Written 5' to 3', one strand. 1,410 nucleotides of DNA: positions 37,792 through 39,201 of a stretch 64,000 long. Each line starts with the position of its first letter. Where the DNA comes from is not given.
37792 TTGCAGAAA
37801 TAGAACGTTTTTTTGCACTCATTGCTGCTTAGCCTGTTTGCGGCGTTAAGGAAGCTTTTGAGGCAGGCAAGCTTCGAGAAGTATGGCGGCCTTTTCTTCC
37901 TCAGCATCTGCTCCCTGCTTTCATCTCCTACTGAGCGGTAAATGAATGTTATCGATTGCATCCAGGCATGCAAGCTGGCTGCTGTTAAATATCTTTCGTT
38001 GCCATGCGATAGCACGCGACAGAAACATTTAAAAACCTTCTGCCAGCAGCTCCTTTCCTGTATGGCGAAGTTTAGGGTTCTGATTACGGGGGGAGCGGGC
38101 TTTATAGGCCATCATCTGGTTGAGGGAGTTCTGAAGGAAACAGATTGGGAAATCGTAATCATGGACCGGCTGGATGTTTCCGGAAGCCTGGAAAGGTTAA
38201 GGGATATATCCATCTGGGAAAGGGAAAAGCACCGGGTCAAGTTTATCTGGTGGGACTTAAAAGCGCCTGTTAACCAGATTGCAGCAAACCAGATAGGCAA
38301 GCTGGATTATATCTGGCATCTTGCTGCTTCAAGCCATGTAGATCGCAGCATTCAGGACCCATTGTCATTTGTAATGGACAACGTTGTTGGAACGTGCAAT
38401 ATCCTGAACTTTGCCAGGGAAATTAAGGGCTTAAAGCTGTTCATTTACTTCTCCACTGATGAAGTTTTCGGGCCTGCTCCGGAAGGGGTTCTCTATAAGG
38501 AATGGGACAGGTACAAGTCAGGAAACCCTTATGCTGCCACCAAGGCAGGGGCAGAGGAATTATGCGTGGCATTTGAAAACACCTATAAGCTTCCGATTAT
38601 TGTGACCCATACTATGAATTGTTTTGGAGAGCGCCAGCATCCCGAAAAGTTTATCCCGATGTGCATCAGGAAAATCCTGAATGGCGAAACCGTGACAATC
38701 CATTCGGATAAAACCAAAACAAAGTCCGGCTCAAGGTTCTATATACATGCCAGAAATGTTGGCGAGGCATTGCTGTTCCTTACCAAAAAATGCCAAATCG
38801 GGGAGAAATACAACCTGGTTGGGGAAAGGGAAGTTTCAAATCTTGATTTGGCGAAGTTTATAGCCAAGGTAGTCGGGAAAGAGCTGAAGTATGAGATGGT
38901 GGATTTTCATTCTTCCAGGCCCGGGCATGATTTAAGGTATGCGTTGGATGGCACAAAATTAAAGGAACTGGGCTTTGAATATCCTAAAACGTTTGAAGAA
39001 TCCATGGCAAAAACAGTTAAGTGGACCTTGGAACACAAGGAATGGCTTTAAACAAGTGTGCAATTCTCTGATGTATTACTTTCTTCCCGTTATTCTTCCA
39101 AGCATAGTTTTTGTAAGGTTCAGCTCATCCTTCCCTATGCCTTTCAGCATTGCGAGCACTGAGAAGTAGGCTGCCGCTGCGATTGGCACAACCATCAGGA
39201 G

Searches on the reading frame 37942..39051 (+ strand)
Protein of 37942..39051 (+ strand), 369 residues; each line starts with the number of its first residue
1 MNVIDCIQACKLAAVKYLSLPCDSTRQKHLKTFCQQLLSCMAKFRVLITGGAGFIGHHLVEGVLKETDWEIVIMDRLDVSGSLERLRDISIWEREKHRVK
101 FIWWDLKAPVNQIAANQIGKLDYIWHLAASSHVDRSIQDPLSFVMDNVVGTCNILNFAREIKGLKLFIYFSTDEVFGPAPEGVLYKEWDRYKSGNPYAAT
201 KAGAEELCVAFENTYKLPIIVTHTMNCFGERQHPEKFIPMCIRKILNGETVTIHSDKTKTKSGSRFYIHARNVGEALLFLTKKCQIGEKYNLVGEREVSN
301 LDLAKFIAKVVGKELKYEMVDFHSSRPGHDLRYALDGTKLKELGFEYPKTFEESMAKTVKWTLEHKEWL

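Call 23: search_protein_families(library=pfam, proteins=[window:37942-39051:+], max_evalue=0.00001)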
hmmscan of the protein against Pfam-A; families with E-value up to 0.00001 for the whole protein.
window:37942-39051:+ (369 aa): 6 families
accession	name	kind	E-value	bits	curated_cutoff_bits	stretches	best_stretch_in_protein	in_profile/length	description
PF16363.11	GDP_Man_Dehyd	-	1.3e-47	163.4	27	1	47-357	1-331/332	GDP-mannose 4,6 dehydratase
PF01370.27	Epimerase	-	2e-45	155.5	20.9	1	46-292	1-239/240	NAD dependent epimerase/dehydratase family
PF07993.18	NAD_binding_4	-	8.6e-19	68.1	20.1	1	48-223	1-203/258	Male sterility protein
PF02719.21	Polysacc_synt_2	-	3.7e-16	59.6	20.2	1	46-329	1-267/293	Polysaccharide biosynthesis protein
PF04321.23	RmlD_sub_bind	-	1.2e-15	57.8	27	1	45-359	2-282/287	RmlD substrate binding domain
PF01073.25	3Beta_HSD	-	2.4e-14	53.5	22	1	47-260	1-212/280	3-beta hydroxysteroid dehydrogenase/isomerase family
